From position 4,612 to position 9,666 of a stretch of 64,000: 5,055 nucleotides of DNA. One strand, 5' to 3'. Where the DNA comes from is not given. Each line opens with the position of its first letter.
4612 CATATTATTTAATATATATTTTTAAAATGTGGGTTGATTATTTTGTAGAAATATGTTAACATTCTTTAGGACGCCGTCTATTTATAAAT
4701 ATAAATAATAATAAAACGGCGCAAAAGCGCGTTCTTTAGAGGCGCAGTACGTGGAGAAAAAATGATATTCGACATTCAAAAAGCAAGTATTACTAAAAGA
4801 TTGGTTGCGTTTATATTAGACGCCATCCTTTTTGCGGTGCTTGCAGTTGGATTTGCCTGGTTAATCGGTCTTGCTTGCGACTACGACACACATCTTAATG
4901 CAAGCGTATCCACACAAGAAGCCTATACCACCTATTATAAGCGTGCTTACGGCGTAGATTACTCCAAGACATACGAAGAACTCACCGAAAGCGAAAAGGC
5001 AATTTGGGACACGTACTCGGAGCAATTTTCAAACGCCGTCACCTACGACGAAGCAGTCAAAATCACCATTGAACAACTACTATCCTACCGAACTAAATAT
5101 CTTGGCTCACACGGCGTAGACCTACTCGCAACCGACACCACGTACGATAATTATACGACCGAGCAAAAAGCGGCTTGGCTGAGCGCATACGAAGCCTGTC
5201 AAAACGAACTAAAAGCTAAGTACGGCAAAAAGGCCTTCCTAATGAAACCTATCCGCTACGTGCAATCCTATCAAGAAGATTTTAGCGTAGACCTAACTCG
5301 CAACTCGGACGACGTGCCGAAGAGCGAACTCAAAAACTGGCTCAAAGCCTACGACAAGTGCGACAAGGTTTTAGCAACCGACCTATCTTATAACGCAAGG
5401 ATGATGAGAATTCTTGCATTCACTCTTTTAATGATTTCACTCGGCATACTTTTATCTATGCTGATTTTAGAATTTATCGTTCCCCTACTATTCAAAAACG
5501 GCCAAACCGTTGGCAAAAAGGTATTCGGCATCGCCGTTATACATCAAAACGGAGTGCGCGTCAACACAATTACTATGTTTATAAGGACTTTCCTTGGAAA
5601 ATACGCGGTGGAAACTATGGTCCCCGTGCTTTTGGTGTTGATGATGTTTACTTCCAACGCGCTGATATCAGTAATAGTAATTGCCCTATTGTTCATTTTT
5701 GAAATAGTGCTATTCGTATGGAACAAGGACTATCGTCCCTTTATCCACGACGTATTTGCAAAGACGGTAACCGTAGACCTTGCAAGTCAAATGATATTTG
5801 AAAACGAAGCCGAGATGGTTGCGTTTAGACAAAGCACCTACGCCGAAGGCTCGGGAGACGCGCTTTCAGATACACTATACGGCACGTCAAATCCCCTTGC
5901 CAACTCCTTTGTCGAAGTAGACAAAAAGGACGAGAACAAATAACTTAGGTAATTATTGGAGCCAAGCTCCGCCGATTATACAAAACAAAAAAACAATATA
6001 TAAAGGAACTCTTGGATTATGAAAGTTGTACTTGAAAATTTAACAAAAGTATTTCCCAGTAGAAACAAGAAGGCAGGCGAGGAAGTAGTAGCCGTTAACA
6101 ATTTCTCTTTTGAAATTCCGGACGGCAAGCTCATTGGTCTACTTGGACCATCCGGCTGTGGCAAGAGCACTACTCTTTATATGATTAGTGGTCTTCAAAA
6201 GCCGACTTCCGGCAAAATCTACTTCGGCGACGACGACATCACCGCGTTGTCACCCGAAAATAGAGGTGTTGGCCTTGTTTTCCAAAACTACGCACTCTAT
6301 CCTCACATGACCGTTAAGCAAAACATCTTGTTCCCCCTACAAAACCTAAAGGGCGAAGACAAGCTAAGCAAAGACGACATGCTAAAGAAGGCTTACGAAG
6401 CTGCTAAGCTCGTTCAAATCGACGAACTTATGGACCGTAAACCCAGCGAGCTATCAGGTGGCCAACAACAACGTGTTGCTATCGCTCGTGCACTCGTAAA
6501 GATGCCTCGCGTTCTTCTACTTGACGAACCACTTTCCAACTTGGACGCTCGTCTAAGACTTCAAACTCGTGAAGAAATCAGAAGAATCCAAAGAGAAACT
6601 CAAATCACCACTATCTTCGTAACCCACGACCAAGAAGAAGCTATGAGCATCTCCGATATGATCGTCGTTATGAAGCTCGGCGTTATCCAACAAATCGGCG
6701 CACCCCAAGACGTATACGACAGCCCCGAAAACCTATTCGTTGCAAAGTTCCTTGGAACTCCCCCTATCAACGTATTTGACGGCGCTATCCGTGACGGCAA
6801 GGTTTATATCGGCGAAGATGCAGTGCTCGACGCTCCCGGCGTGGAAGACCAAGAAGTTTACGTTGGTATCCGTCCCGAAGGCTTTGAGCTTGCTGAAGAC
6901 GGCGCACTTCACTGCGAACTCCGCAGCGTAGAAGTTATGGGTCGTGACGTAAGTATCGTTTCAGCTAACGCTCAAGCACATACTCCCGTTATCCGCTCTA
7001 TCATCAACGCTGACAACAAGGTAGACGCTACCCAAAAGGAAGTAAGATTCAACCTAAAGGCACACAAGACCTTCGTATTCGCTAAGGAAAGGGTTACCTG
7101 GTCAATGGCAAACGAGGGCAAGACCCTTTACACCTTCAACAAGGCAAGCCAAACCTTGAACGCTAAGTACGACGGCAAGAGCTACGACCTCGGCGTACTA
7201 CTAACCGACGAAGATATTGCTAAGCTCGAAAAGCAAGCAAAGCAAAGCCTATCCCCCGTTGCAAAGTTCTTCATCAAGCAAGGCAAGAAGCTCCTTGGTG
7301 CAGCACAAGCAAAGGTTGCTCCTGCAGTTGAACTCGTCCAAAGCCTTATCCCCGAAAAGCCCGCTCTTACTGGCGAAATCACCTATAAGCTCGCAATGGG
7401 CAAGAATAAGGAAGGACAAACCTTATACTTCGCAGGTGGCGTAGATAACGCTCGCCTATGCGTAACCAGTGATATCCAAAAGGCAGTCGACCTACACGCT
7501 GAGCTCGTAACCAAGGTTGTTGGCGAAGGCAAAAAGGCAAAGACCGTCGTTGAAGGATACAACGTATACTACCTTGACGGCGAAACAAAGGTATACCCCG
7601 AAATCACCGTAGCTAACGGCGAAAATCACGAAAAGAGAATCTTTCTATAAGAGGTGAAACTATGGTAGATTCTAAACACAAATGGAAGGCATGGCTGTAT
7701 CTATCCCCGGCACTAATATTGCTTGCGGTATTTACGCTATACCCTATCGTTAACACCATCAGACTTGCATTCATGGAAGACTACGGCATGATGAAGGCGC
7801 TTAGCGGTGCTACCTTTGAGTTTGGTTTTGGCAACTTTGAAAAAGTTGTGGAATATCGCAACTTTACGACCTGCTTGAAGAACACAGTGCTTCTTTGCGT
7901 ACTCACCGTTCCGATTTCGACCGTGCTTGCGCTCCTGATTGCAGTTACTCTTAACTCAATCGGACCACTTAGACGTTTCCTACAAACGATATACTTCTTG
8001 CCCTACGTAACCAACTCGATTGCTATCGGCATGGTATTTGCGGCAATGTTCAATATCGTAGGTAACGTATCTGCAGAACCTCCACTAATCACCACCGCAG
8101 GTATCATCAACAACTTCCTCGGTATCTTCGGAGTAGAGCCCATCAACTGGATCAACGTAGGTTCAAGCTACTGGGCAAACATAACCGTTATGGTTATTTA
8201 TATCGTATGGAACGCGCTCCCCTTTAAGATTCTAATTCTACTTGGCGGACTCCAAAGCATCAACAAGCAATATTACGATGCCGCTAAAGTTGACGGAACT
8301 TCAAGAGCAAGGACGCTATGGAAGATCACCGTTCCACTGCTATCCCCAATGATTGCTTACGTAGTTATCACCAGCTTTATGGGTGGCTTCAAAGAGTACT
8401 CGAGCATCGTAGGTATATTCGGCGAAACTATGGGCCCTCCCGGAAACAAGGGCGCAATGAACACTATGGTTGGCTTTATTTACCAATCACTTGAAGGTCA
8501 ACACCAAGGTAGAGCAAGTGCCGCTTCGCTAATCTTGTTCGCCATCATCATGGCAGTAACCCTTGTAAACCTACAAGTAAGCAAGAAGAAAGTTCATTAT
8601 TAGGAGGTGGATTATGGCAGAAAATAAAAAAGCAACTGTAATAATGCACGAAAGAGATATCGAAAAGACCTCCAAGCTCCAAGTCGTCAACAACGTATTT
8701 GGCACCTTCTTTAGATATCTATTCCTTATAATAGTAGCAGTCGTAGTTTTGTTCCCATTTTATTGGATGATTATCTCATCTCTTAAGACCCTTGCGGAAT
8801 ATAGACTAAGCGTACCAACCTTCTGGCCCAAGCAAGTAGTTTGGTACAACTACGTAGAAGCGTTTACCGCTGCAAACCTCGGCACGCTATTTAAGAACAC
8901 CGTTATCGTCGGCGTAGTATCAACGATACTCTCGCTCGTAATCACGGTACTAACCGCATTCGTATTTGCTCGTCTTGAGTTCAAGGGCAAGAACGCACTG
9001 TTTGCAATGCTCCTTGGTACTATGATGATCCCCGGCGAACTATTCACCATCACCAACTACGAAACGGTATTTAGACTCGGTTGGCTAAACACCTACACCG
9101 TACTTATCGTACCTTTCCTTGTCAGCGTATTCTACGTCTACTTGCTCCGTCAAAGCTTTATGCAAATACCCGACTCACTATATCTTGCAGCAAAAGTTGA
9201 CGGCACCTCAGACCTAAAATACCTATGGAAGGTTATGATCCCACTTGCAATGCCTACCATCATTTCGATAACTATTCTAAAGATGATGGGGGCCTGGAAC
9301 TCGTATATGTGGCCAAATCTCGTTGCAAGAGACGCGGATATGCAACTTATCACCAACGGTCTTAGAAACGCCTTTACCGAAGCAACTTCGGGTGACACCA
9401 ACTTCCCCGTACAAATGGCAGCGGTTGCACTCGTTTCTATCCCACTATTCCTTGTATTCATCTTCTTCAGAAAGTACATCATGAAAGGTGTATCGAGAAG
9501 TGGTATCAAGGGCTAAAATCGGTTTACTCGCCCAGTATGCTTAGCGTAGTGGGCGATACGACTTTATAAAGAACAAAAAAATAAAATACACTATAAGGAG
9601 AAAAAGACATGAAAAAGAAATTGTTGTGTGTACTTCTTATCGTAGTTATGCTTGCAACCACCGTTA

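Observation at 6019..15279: CUT1 'sugar-type' ABC importer apparently co-transcribed with a secreted SNase-OB nuclease and a multi-OB-fold lipoprotein: a candidate extracellular-DNA capture/degradation/uptake operon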

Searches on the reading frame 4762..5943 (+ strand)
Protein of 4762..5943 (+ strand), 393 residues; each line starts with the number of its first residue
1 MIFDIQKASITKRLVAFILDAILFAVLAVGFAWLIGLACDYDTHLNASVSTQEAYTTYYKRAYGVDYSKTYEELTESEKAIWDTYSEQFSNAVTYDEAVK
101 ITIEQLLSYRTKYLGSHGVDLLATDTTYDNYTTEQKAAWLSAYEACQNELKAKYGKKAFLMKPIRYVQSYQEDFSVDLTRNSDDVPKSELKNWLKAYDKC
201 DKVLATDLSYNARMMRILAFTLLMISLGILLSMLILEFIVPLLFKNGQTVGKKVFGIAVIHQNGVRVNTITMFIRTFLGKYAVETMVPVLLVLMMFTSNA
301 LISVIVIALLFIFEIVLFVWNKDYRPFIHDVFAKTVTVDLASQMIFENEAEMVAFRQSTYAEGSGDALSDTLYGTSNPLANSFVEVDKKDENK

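Call 4: search_protein_families(library=pfam, proteins=[window:4762-5943:+], max_evalue=0.01)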
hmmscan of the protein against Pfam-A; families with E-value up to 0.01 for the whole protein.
window:4762-5943:+ (393 aa): 1 family
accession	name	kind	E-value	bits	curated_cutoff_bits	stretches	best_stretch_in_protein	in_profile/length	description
PF06271.18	RDD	-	8.2e-15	55.7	24.1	2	220-334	43-137/137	RDD family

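Call 70: search_protein_families(library=ncbifam, proteins=[window:4762-5943:+], max_evalue=0.00001)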
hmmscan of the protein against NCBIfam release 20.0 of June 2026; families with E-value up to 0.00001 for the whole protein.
window:4762-5943:+ (393 aa): 0 families

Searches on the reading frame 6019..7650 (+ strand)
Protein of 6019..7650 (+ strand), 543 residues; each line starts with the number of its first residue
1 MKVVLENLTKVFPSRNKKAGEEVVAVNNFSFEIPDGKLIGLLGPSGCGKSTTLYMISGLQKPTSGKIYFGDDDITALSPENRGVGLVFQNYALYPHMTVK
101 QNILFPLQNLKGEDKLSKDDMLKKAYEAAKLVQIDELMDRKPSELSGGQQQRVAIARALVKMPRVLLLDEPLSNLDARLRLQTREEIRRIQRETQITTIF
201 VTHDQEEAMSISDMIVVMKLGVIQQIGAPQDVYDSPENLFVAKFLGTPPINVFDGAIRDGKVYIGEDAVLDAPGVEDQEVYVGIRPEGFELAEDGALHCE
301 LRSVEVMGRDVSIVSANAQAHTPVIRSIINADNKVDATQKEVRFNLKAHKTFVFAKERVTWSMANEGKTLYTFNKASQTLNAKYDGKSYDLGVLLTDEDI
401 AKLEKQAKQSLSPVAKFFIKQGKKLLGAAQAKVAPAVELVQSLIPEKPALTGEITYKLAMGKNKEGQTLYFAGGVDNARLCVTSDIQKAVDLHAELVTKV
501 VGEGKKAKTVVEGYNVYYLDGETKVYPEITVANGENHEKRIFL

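Call 4: search_protein_families(library=pfam, proteins=[window:6019-7650:+], max_evalue=0.01)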
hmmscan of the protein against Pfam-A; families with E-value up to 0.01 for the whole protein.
window:6019-7650:+ (543 aa): 4 families
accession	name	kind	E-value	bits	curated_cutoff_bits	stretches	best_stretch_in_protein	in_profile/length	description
PF00005.33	ABC_tran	-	1.9e-37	129.3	25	1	26-172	1-136/137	ABC transporter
PF17850.7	CysA_C_terminal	-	2.7e-07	31.5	29.7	1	251-290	1-42/43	CysA C-terminal regulatory domain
PF17912.7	OB_MalK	-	4.4e-05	24.7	27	1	246-287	1-51/53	MalK OB fold domain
PF13304.12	AAA_21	-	0.0001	22.9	27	0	141-206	234-301/304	AAA domain, putative AbiEii toxin, Type IV TA system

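Call 5: search_protein_families(library=ncbifam, proteins=[window:6019-7650:+], max_evalue=0.01)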
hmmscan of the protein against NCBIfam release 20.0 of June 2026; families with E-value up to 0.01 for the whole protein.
window:6019-7650:+ (543 aa): 188 families (the best 25 are shown)
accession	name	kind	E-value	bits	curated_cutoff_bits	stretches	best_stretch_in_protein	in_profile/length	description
NF008653.0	PRK11650.1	subfamily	9.1e-103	344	432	1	17-357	11-350/357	sn-glycerol-3-phosphate ABC transporter ATP-binding protein UgpC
NF040933.2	ABC_arch_GlcV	equivalog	9.8e-101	337.2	450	1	1-342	1-338/357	glucose ABC transporter ATP-binding protein GlcV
TIGR03265.1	PhnT2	equivalog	4.1e-94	315.7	457.7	1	16-354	10-352/353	putative 2-aminoethylphosphonate ABC transporter ATP-binding protein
NF006987.0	PRK09452.1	equivalog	1.8e-91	306.6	482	1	18-259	25-260/378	spermidine/putrescine ABC transporter ATP-binding protein PotA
NF043075.1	MMSYN1_0197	equivalog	1.7e-88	296.9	550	1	20-330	12-320/341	spermidine/putrescine ABC transporter ATP-binding protein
NF008513.0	PRK11432.1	equivalog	1.9e-87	293.4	496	1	16-356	13-349/351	ferric ABC transporter ATP-binding protein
TIGR01187.1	potA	subfamily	7.1e-86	288.2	355.6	1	41-293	1-256/325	polyamine ABC transporter ATP-binding protein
NF008233.0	PRK11000.1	equivalog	1.2e-82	277.7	568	1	17-356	10-355/369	maltose/maltodextrin ABC transporter ATP-binding protein MalK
NF008105.0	PRK10851.1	equivalog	3.3e-78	262.9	502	1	21-306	13-296/362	sulfate/thiosulfate ABC transporter ATP-binding protein CysA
TIGR00968.1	3a0106s01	subfamily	3.5e-78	262.4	342.75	1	20-247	10-233/237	sulfate ABC transporter ATP-binding protein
NF040840.2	tungstate_WtpC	equivalog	1.9e-74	251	440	1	25-293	15-280/347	tungstate ABC transporter ATP-binding protein WtpC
TIGR03258.1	PhnT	equivalog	1.2e-73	248.3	499.15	1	24-331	22-337/359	2-aminoethylphosphonate ABC transport system ATP-binding subunit PhnT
NF008621.0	PRK11607.1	equivalog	9.8e-69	231.9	613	1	18-275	27-275/377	putrescine ABC transporter ATP-binding subunit PotG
TIGR01186.1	proV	subfamily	3e-64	217.4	326.6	1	22-247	5-232/363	betaine/proline/choline family ABC transporter ATP-binding protein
NF040729.1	ABC_ATP_SaoA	equivalog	4.4e-53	180.2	360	1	3-219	2-207/248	ABC transporter ATP-binding protein SaoA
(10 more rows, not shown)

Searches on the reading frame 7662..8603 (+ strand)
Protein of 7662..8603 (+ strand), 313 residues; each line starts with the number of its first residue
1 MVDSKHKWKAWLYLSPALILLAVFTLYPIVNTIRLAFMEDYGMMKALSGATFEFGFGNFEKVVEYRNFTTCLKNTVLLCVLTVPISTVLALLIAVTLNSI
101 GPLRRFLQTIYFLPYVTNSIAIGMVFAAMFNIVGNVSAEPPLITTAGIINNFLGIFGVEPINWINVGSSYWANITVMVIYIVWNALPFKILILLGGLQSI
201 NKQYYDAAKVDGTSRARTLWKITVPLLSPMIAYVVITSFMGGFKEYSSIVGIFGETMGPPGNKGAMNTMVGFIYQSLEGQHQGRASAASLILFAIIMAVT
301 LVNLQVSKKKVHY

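Call 4: search_protein_families(library=pfam, proteins=[window:7662-8603:+], max_evalue=0.01)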
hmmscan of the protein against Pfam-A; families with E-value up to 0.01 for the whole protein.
window:7662-8603:+ (313 aa): 1 family
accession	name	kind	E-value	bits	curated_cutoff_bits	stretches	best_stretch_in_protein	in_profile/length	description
PF00528.27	BPD_transp_1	-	9.1e-20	71.6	26.4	1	87-302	2-174/184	Binding-protein-dependent transport system inner membrane component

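Call 5: search_protein_families(library=ncbifam, proteins=[window:7662-8603:+], max_evalue=0.01)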
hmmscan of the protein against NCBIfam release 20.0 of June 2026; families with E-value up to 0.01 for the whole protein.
window:7662-8603:+ (313 aa): 20 families
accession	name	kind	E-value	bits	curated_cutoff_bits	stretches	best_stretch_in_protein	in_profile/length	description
NF008232.0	PRK10999.1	equivalog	1.9e-19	69.8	392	1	47-311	258-519/520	maltose ABC transporter permease MalF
NF007852.0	PRK10561.1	equivalog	7.5e-19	68.7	335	1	6-313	10-294/295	sn-glycerol-3-phosphate ABC transporter permease UgpA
TIGR00969.1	3a0106s02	subfamily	5.1e-12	45.8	240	1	47-302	38-265/272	sulfate ABC transporter permease subunit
NF040931.1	ABC_arch_GlcT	equivalog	5.9e-12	45.8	360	1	19-300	6-264/278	glucose ABC transporter permease GlcT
TIGR02140.1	permease_CysW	equivalog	4.4e-10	39.5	329.1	1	50-306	27-254/261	sulfate ABC transporter permease subunit CysW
TIGR02141.1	modB_ABC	equivalog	4.7e-10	39.5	182.6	1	175-303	81-202/208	molybdate ABC transporter permease subunit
TIGR01581.1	Mo_ABC_porter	hypoth_equivalog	1e-09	38.2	210.3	1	74-299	21-222/225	ABC transporter permease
TIGR03262.1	PhnU2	equivalog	5.1e-09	35.3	593.25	1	17-287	10-236/546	putative 2-aminoethylphosphonate ABC transporter permease subunit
TIGR02139.1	permease_CysT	equivalog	1.2e-07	31.7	246.1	1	48-305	28-259/265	sulfate ABC transporter permease subunit CysT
NF043074.1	MMSYN1_0196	equivalog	8.7e-07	28.5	350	1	147-309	112-265/277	spermidine/putrescine ABC transporter permease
NF011624.0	PRK15050.1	equivalog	2.4e-06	26.9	247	1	4-254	18-240/297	2-aminoethylphosphonate ABC transporter permease subunit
NF008208.0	PRK10971.1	equivalog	6e-06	25.9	415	1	59-304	47-265/277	sulfate/thiosulfate ABC transporter permease CysT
NF008231.0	PRK10998.1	equivalog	6.5e-05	22.6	261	1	176-247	160-231/296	maltose ABC transporter permease MalG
NF007044.0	PRK09497.1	equivalog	7e-05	22.4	348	1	20-301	18-268/285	spermidine/putrescine ABC transporter permease PotB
NF006939.0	PRK09421.1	equivalog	0.00023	20.6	262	1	157-301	78-213/230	molybdate ABC transporter permease subunit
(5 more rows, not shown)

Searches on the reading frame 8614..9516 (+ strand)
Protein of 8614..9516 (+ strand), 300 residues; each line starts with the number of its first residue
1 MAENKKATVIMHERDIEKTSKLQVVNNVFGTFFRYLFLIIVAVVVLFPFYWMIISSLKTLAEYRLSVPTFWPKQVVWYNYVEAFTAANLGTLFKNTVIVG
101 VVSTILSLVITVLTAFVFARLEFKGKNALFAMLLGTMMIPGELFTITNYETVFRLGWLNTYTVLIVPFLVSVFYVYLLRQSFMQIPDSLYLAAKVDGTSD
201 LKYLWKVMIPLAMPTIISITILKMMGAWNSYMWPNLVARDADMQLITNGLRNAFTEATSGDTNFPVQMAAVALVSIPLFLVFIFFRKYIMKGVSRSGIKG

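Call 4: search_protein_families(library=pfam, proteins=[window:8614-9516:+], max_evalue=0.01)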
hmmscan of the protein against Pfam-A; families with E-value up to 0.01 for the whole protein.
window:8614-9516:+ (300 aa): 1 family
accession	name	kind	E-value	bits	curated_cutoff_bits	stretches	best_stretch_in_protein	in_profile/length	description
PF00528.27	BPD_transp_1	-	2.9e-13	50.4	26.4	1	112-294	43-183/184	Binding-protein-dependent transport system inner membrane component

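Call 5: search_protein_families(library=ncbifam, proteins=[window:8614-9516:+], max_evalue=0.01)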
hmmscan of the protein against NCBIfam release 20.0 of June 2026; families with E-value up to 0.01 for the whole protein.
window:8614-9516:+ (300 aa): 13 families
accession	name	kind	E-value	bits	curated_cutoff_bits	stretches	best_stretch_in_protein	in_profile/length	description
NF008210.0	PRK10973.1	equivalog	3.8e-31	108.8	297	1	31-294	9-277/281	sn-glycerol-3-phosphate ABC transporter permease UgpE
NF040932.1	ABC_arch_GlcU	equivalog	1.3e-29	103.7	340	1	34-295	5-266/272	glucose ABC transporter permease GlcU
NF008231.0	PRK10998.1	equivalog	1.5e-18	67.4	261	1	32-300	14-296/296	maltose ABC transporter permease MalG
TIGR01581.1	Mo_ABC_porter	hypoth_equivalog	4.5e-11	42.7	210.3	1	79-228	9-172/225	ABC transporter permease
NF007047.0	PRK09500.1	equivalog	1.1e-09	38.4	326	1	31-222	4-191/257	spermidine/putrescine ABC transporter permease PotC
NF040839.1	tungstate_WtpB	equivalog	9.1e-08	32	340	1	91-223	44-189/251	tungstate ABC transporter permease WtpB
NF006939.0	PRK09421.1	equivalog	9.7e-07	28.4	262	1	97-224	16-158/230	molybdate ABC transporter permease subunit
NF007044.0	PRK09497.1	equivalog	1.6e-06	27.8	348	1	160-286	151-273/285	spermidine/putrescine ABC transporter permease PotB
NF011624.0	PRK15050.1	equivalog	1.1e-05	24.7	247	1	179-286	181-283/297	2-aminoethylphosphonate ABC transporter permease subunit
TIGR02141.1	modB_ABC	equivalog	2.9e-05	23.8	182.6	1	96-223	3-144/208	molybdate ABC transporter permease subunit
NF008196.0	PRK10952.1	equivalog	0.0016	17.3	439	1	108-230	161-279/356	glycine betaine/L-proline ABC transporter permease ProW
TIGR02139.1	permease_CysT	equivalog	0.0017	18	246.1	0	73-223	32-196/265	sulfate ABC transporter permease subunit CysT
TIGR00969.1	3a0106s02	subfamily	0.0032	17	240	0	76-133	46-103/272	sulfate ABC transporter permease subunit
